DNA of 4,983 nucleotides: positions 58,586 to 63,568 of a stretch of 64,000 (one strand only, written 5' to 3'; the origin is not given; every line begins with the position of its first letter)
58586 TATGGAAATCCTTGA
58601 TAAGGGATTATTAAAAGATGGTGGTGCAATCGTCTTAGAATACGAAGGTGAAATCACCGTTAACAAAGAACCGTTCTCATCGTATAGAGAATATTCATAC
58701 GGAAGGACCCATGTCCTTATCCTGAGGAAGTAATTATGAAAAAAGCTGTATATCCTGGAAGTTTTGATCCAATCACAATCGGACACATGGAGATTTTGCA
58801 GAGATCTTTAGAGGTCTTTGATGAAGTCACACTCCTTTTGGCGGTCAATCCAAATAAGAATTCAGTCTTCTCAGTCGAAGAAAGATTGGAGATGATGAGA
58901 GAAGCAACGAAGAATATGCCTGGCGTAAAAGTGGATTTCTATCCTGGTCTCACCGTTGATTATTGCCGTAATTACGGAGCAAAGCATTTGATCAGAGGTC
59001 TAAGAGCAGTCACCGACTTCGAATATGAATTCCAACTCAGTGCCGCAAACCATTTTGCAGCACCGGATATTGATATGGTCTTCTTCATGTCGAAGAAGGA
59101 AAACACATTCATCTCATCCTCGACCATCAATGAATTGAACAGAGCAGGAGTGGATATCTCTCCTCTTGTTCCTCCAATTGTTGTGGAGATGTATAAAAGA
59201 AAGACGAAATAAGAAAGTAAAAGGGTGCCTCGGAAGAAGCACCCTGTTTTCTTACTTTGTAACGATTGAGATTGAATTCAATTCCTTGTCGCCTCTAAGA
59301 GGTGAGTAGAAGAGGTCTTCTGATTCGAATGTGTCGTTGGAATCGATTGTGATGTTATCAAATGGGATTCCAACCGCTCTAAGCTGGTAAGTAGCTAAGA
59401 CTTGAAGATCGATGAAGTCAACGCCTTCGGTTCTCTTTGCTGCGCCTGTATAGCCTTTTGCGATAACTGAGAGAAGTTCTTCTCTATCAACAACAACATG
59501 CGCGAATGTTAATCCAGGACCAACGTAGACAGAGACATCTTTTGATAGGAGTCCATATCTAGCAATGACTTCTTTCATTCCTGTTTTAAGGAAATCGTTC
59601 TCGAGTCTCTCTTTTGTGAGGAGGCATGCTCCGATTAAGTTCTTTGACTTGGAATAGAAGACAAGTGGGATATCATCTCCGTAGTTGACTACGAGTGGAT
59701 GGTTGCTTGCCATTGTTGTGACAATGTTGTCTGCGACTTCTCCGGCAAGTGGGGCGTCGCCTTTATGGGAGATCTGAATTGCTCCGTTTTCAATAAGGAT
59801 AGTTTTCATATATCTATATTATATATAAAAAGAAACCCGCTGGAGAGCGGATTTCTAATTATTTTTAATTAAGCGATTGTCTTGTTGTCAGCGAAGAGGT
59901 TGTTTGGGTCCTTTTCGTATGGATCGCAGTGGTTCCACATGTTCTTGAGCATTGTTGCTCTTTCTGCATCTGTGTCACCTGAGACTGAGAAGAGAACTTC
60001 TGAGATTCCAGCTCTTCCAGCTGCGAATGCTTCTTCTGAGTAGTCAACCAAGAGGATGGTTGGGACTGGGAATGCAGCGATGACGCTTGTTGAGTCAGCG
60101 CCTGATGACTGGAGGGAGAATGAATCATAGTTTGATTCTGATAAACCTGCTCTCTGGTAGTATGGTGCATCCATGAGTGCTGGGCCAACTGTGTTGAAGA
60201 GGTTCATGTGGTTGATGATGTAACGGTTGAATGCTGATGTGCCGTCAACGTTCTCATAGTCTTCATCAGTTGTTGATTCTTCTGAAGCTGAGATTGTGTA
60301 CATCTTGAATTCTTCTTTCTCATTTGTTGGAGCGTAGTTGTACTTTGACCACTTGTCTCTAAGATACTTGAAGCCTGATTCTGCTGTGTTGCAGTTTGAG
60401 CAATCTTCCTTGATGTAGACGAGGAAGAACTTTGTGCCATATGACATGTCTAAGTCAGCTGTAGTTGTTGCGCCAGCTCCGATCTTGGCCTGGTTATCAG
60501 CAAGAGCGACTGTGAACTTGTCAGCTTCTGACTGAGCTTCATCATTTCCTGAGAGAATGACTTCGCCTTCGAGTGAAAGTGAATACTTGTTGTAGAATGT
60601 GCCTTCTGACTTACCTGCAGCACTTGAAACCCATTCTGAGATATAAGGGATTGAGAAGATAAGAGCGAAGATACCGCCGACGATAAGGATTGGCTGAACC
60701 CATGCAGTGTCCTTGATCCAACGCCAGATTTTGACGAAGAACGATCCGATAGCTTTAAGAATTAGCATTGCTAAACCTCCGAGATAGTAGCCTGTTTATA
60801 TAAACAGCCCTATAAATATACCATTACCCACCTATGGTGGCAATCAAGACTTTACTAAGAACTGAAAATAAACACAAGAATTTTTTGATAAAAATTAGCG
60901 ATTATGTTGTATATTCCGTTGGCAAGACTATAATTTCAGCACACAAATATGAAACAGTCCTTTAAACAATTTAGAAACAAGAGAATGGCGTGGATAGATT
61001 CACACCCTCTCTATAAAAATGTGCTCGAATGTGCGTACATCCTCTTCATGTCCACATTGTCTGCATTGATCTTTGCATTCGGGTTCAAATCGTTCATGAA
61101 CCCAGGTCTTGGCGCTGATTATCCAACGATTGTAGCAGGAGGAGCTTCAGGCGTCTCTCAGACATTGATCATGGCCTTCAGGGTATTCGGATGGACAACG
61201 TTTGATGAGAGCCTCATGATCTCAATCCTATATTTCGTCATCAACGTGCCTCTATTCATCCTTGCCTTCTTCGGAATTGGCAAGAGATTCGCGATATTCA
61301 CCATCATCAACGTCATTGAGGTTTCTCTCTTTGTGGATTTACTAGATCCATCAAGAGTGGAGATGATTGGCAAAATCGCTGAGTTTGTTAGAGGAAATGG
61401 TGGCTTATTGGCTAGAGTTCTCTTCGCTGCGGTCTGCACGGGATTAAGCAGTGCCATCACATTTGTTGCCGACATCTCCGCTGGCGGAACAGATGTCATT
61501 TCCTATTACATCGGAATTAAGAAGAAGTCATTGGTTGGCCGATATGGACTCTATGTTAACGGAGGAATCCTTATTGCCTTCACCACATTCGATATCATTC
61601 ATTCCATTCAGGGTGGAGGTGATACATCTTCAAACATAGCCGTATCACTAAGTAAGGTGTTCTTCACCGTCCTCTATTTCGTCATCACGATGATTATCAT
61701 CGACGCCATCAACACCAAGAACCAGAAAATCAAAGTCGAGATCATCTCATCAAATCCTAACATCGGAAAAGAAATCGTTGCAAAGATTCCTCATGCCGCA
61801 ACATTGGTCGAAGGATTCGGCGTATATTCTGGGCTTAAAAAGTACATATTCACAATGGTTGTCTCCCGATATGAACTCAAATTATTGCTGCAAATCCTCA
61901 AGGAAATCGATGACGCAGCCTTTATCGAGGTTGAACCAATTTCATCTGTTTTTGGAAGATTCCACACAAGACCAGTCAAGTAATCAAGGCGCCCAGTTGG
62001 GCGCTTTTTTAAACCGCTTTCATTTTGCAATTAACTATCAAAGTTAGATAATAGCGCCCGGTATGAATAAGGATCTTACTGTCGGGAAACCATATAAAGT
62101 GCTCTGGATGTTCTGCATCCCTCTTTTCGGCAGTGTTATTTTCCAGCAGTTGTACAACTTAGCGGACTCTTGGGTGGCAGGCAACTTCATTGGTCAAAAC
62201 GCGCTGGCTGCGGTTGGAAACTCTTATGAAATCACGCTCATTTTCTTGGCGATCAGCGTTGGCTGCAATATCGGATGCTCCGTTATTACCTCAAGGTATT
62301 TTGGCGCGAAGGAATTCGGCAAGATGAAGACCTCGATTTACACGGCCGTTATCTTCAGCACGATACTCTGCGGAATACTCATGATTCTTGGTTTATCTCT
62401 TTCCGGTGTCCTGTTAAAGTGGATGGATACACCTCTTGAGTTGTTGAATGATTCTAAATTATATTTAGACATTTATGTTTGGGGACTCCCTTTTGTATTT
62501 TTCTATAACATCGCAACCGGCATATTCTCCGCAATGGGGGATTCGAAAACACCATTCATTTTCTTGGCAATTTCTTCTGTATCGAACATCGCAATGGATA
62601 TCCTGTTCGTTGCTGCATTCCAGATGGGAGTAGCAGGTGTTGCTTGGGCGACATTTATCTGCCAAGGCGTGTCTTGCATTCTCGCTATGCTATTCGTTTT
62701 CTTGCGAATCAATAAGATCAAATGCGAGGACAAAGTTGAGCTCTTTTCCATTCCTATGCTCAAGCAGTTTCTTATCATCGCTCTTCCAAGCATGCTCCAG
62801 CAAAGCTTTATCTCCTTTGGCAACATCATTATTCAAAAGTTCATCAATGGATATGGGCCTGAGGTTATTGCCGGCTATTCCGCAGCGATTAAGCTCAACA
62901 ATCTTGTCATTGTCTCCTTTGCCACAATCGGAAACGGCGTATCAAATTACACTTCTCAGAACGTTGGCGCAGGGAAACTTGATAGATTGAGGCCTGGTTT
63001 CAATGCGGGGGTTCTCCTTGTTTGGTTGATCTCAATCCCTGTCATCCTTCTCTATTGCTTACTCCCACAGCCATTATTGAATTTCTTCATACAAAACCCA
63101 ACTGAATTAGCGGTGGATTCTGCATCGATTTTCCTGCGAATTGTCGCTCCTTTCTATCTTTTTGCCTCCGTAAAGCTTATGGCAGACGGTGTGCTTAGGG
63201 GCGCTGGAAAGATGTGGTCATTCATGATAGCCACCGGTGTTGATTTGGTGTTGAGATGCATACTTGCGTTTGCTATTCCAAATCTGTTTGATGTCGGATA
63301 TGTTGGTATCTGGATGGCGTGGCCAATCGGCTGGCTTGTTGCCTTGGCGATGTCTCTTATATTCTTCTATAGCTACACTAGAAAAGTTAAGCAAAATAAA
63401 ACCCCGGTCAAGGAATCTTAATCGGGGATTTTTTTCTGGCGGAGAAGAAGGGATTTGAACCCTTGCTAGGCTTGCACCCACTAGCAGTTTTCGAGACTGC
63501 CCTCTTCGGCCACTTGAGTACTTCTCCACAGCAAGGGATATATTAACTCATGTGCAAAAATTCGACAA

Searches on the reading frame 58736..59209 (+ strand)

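Call 59: search_protein_families(library=pfam, proteins=[window:58736-59209:+], max_evalue=0.001)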
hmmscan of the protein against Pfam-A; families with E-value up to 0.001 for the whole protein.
window:58736-59209:+ (158 aa): 2 families
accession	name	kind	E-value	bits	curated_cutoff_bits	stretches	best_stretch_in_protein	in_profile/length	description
PF01467.32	CTP_transf_like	-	1.5e-22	80.7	21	1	5-132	1-131/133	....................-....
PF08218.17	Citrate_ly_lig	-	0.0003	20.9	20.9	0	11-66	9-62/182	Citrate lyase ligase C-terminal domain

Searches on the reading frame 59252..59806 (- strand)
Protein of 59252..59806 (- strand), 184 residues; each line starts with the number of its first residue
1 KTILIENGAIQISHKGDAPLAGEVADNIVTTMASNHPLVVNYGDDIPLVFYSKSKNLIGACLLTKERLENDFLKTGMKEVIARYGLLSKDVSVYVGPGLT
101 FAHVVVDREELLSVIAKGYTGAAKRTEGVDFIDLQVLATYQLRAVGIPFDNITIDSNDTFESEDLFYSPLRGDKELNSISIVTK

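Call 59: search_protein_families(library=pfam, proteins=[window:59252-59806:-], max_evalue=0.001)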
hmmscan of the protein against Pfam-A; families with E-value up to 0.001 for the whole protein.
window:59252-59806:- (184 aa): 1 family
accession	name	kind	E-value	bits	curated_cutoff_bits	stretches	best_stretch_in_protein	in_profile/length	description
PF02578.20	Cu-oxidase_4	-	3.9e-14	53.1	22.9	1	23-171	76-225/238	Multi-copper polyphenol oxidoreductase laccase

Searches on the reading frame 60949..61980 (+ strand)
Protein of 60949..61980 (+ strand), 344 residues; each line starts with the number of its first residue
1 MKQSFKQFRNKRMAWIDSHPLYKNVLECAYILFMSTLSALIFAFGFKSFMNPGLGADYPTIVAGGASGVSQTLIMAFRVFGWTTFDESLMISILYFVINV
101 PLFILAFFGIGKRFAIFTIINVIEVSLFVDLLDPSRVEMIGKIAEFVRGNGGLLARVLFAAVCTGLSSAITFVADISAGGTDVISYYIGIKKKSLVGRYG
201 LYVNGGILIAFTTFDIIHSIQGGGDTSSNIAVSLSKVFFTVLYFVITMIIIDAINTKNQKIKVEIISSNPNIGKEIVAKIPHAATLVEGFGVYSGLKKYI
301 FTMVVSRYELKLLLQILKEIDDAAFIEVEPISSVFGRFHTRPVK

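Call 59: search_protein_families(library=pfam, proteins=[window:60949-61980:+], max_evalue=0.001)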
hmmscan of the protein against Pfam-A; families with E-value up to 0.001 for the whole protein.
window:60949-61980:+ (344 aa): 2 families
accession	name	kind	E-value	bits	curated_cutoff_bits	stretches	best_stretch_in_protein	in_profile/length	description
PF02588.21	YitT_membrane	-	1.2e-22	80.8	24.3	1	33-214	3-157/205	Uncharacterised 5xTM membrane BCR, YitT family COG1284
PF10035.14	DUF2179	-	2.7e-13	49.9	22.8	1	282-336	1-55/55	Uncharacterized protein conserved in bacteria (DUF2179)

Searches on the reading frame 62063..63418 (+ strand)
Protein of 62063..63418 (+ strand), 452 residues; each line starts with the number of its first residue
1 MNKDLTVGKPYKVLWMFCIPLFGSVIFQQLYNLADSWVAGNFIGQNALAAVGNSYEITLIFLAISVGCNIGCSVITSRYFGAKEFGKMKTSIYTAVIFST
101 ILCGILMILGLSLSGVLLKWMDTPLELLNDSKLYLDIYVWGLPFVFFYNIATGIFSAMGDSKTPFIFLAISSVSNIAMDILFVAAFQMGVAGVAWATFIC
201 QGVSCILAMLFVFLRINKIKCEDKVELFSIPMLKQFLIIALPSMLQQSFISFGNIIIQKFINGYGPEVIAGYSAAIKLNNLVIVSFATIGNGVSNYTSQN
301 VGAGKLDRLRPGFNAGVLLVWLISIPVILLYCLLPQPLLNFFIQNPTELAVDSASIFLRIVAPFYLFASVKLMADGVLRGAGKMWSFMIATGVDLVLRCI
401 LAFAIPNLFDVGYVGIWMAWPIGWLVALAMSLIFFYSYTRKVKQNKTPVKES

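Call 59: search_protein_families(library=pfam, proteins=[window:62063-63418:+], max_evalue=0.001)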
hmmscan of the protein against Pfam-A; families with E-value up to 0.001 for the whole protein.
window:62063-63418:+ (452 aa): 2 families
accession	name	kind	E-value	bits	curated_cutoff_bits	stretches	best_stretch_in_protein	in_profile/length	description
PF01554.23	MatE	-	3.1e-60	203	24.9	2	20-180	1-160/161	MatE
PF03023.19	MurJ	-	1.1e-06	28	27.4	1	88-244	277-427/451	Lipid II flippase MurJ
